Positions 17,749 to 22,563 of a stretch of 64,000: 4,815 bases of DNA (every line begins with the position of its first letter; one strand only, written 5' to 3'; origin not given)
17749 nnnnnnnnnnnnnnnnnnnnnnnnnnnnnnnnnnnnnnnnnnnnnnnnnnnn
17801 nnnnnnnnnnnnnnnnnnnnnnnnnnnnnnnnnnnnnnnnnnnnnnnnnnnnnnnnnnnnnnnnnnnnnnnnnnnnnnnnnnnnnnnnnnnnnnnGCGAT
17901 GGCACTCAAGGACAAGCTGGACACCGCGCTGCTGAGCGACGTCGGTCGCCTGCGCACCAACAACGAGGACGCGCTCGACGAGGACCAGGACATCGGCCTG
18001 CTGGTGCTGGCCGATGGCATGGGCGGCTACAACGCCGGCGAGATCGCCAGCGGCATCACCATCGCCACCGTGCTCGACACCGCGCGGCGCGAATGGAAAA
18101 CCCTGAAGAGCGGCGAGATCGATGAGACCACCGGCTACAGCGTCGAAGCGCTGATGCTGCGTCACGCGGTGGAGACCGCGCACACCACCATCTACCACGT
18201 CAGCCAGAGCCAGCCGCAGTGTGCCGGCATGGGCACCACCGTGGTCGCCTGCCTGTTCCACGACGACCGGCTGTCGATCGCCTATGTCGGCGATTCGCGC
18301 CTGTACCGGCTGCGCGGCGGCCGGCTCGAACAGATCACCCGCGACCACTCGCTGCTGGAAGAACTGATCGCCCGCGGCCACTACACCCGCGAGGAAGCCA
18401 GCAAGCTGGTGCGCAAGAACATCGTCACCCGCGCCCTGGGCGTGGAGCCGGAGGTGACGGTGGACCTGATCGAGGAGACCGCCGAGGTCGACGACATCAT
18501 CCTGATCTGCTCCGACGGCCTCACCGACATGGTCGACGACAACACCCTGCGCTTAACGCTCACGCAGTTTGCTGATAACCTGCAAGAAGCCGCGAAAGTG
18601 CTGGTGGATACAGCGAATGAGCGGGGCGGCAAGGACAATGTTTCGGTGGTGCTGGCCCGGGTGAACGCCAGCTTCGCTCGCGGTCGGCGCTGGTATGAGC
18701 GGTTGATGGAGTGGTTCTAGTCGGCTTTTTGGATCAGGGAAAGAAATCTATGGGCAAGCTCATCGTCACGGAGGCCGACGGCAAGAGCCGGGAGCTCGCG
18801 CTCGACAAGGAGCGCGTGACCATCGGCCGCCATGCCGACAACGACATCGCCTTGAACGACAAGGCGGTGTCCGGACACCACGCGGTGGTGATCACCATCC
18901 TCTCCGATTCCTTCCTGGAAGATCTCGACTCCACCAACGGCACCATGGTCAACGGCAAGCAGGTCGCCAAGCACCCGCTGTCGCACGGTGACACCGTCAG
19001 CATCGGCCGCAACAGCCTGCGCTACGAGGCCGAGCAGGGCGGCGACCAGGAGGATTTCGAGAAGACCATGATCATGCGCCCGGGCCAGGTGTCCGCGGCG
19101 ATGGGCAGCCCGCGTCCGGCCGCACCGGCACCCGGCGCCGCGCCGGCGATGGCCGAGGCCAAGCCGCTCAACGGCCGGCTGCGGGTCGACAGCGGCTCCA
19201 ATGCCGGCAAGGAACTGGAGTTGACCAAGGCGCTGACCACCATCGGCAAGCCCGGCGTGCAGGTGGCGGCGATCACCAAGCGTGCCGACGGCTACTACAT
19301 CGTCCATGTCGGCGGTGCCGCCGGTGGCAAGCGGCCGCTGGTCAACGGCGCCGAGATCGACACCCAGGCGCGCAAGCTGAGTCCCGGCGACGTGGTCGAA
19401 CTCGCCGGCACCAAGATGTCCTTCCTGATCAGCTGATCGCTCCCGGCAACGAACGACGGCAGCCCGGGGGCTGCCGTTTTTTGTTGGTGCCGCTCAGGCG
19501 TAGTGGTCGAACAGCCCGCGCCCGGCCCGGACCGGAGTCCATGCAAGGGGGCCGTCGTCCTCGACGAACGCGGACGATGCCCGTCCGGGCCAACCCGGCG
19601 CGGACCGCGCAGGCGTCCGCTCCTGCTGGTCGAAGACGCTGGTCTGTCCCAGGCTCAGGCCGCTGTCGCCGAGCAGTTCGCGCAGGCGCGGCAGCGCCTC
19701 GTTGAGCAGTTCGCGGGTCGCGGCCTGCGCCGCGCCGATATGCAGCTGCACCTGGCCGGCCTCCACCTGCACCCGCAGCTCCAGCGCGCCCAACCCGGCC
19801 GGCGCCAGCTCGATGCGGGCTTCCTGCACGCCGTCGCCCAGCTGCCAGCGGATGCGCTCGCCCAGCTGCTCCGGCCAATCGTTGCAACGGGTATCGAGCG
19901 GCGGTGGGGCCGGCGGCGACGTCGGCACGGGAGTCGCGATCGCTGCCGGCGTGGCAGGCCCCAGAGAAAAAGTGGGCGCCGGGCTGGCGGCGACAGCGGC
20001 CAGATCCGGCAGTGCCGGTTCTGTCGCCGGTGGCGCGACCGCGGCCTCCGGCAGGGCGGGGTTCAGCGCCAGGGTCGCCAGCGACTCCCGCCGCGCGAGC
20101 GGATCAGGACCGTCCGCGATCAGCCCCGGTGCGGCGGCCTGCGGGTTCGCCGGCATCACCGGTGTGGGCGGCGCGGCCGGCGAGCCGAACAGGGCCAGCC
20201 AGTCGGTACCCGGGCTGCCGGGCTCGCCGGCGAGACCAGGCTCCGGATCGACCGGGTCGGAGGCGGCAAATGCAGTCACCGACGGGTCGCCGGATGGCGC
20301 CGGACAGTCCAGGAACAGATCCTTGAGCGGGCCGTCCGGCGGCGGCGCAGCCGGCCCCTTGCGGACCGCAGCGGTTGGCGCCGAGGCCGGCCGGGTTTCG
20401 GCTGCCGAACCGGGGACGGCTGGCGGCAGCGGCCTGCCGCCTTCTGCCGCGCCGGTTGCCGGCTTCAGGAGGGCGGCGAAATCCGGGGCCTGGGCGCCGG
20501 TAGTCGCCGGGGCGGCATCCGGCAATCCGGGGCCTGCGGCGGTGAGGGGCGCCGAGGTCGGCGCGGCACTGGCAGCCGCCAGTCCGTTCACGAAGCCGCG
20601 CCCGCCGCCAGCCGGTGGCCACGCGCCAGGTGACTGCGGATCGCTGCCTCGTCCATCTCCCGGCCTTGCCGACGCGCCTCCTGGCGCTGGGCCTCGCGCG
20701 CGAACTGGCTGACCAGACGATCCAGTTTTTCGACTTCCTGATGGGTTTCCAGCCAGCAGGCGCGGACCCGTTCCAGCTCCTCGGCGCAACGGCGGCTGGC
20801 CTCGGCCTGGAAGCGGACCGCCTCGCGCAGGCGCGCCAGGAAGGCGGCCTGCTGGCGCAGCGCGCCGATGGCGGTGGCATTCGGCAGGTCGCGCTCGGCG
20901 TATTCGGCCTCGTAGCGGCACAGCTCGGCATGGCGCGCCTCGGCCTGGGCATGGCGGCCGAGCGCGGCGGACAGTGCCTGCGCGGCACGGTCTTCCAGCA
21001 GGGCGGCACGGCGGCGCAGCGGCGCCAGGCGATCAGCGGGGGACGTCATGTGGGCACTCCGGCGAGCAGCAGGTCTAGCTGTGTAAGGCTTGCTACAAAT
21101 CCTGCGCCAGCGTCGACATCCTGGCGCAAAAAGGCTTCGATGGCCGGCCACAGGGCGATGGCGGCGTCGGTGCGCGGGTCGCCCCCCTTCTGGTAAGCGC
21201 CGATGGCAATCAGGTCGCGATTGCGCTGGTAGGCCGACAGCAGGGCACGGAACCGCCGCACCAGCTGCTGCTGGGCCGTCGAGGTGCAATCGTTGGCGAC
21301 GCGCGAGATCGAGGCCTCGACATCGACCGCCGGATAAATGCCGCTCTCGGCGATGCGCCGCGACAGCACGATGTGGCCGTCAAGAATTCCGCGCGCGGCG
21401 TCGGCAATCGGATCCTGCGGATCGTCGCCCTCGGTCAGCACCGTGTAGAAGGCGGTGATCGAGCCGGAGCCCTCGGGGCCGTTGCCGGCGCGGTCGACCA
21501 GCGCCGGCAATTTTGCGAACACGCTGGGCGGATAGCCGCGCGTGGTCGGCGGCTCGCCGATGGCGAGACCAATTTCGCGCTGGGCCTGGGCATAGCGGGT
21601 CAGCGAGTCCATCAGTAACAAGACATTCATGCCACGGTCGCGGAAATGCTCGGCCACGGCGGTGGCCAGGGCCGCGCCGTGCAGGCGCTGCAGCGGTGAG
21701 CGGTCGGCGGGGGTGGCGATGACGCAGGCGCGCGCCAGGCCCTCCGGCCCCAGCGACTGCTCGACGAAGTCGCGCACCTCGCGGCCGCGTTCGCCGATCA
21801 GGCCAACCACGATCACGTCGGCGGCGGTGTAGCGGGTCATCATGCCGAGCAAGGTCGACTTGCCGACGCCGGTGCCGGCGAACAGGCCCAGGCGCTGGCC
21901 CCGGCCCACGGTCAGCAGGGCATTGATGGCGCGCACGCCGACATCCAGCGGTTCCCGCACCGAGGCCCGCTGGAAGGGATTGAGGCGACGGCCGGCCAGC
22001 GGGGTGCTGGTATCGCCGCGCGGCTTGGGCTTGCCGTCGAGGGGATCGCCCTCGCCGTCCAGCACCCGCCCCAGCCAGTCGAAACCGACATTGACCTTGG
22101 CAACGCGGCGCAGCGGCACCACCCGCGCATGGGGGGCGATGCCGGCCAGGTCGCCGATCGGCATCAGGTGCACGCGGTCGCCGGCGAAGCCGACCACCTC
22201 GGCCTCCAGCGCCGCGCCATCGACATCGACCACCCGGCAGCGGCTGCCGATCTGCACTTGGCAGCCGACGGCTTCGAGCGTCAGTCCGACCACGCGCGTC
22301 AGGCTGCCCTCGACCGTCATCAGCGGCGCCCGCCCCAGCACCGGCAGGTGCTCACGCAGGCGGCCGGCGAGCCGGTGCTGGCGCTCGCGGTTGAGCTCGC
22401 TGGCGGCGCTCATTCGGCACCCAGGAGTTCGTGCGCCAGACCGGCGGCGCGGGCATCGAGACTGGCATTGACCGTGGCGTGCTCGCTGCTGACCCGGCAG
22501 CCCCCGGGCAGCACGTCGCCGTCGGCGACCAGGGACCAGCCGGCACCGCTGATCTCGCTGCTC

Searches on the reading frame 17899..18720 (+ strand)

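Call 83: search_protein_families(library=pfam, proteins=[window:17899-18720:+], max_evalue=0.00001)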
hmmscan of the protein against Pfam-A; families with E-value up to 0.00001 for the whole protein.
window:17899-18720:+ (273 aa): 3 families
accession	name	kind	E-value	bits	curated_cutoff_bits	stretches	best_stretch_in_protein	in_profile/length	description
PF00481.26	PP2C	-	2.1e-14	54.3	20.3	1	23-151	25-141/255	Protein phosphatase 2C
PF13672.11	PP2C_2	-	5.5e-11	42.8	24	1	20-230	10-197/209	Protein phosphatase 2C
PF07228.17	SpoIIE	-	9e-06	26.2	25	0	168-255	96-191/192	Stage II sporulation protein E (SpoIIE)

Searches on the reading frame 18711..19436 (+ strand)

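Call 83: search_protein_families(library=pfam, proteins=[window:18711-19436:+], max_evalue=0.00001)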
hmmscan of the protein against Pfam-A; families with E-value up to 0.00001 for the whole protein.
window:18711-19436:+ (241 aa): 2 families
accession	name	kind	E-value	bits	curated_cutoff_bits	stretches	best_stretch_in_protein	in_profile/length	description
PF00498.31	FHA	-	3.3e-22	79.1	20.7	1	36-99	1-67/67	FHA domain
PF16697.10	Yop-YscD_cpl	-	2.7e-20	72.9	33.2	1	25-104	8-89/94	Inner membrane component of T3SS, cytoplasmic domain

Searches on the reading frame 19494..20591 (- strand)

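Call 83: search_protein_families(library=pfam, proteins=[window:19494-20591:-], max_evalue=0.00001)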
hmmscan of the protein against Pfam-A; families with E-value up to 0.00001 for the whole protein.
window:19494-20591:- (365 aa): 1 family
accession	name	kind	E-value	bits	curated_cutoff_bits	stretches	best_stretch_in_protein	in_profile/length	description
PF02120.21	Flg_hook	-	1.3e-20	73.4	29.8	1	245-326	2-83/85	Flagellar hook-length control protein FliK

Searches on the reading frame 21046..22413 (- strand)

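Call 83: search_protein_families(library=pfam, proteins=[window:21046-22413:-], max_evalue=0.00001)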
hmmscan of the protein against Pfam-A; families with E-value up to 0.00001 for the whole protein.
window:21046-22413:- (455 aa): 2 families
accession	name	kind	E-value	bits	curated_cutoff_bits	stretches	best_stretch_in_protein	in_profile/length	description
PF00006.31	ATP-synt_ab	-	3.6e-84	282.1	29.5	1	159-370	1-213/213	ATP synthase alpha/beta family, nucleotide-binding domain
PF18269.6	T3SS_ATPase_C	-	1.2e-25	89.6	22.7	1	377-446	1-70/72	T3SS EscN ATPase C-terminal domain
